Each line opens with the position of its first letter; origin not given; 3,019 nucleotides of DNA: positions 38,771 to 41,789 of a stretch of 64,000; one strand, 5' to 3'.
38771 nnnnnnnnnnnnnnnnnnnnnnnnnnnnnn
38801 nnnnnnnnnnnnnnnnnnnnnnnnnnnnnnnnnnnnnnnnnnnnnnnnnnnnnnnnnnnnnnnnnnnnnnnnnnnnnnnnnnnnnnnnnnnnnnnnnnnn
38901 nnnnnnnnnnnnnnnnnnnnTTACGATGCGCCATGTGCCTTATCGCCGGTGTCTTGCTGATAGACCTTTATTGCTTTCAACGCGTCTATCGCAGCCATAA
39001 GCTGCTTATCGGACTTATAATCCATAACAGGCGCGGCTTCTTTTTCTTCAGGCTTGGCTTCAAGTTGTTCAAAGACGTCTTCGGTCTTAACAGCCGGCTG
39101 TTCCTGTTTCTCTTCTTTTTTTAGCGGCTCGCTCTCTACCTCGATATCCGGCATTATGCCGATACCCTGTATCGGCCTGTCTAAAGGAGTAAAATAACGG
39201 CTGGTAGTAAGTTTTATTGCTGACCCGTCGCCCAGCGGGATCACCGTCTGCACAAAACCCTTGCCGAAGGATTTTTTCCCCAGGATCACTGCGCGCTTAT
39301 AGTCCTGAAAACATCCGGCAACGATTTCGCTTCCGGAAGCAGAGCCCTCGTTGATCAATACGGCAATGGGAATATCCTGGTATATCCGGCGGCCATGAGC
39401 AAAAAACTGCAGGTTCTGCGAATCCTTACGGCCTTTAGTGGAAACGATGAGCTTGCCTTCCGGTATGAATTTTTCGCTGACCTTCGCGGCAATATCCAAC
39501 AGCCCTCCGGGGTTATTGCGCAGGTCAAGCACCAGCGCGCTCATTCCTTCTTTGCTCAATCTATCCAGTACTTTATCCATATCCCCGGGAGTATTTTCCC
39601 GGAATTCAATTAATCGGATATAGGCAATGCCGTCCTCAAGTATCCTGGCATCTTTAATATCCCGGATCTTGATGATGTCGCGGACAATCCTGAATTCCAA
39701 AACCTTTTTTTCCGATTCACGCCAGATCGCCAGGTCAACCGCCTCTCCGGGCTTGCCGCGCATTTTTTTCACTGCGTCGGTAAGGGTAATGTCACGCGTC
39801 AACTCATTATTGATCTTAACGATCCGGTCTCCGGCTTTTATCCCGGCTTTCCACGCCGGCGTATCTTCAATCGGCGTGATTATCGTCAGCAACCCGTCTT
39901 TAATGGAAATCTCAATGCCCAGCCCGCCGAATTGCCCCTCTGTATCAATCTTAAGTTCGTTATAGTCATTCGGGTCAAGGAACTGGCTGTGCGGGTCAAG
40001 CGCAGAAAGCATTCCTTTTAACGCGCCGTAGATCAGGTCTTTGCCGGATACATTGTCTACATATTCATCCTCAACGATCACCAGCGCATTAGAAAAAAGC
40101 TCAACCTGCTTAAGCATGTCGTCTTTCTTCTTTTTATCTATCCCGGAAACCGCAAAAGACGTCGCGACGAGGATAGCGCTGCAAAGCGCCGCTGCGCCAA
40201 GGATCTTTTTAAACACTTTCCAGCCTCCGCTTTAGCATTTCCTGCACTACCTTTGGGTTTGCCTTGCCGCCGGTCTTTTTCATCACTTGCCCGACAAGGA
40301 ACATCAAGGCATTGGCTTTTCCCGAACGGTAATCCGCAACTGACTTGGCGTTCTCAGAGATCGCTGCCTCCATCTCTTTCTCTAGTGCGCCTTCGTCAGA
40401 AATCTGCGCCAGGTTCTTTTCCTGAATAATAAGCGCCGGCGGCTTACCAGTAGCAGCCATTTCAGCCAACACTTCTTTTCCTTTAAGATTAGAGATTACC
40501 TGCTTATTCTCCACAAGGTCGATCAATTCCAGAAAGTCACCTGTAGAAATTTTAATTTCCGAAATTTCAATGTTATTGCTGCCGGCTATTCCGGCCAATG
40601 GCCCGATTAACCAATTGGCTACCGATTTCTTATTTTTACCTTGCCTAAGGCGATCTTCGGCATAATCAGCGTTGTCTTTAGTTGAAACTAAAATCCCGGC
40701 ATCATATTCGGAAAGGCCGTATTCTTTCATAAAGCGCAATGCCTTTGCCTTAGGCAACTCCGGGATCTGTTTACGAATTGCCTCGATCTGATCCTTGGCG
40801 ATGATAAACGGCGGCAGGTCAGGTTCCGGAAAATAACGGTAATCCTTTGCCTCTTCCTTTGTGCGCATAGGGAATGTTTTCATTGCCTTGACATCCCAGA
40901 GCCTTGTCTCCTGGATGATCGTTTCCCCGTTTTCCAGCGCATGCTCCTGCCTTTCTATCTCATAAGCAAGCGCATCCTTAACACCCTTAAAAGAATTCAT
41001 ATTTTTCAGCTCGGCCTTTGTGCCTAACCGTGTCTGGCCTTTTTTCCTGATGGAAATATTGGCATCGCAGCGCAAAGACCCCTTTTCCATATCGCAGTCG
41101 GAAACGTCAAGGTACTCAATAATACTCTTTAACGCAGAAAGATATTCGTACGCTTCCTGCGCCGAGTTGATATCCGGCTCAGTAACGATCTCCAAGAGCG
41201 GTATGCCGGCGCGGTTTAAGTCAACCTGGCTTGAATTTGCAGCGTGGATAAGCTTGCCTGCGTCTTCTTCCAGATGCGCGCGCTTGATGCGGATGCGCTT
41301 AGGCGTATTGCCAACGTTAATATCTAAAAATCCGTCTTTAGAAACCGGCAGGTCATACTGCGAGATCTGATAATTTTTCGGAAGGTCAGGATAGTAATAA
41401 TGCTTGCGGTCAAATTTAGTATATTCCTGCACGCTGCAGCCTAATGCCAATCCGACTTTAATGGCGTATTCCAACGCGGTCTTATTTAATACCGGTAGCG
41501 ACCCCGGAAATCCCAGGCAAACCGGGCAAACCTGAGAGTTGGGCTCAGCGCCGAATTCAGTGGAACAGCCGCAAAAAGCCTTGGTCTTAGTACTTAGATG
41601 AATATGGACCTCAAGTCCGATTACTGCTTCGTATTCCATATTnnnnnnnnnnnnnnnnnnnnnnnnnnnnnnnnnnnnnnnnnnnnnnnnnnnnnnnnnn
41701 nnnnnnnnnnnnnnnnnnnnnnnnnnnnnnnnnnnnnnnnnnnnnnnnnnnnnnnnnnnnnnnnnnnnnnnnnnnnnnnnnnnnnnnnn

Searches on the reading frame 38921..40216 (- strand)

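Call 50: search_protein_families(library=pfam, proteins=[window:38921-40216:-], max_evalue=0.0001)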
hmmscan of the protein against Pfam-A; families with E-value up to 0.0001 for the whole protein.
window:38921-40216:- (431 aa): 5 families
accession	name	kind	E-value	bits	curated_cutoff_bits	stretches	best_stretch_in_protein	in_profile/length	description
PF03572.23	Peptidase_S41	-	5.9e-52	176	24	1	197-360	2-165/165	Peptidase family S41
PF17820.7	PDZ_6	-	8.1e-13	48.4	27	1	114-166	4-54/54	PDZ domain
PF00595.29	PDZ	-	6.7e-10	39.6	23.2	1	91-164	5-80/81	PDZ domain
PF13180.12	PDZ_2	-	3.2e-09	37.4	27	1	97-174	1-77/80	PDZ domain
PF22694.1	CtpB_N-like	-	4e-08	34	27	1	28-81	29-82/85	Activating protease CtpB N-terminal domain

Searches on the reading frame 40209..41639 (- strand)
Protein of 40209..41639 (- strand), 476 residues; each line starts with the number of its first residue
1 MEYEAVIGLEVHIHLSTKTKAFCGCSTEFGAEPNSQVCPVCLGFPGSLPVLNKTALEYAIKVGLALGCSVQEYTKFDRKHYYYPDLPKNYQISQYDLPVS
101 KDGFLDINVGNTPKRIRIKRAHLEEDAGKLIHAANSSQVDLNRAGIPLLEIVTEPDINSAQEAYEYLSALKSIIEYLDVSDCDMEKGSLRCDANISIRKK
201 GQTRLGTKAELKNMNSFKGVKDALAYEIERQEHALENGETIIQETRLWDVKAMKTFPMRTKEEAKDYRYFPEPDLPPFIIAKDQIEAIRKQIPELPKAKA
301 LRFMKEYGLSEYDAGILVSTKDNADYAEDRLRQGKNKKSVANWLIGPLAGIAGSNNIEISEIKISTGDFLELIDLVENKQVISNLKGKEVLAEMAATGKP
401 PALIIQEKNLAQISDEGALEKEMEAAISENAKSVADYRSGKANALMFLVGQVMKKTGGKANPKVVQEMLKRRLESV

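Call 50: search_protein_families(library=pfam, proteins=[window:40209-41639:-], max_evalue=0.0001)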
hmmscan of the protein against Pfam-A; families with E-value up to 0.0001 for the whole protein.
window:40209-41639:- (476 aa): 2 families
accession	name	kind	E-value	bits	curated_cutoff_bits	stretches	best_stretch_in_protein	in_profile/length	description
PF02934.20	GatB_N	-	4.2e-123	410.4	23.4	1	6-286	2-277/277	GatB/GatE catalytic domain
PF02637.23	GatB_Yqey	-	5.5e-42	143.6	27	1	326-473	2-148/148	GatB domain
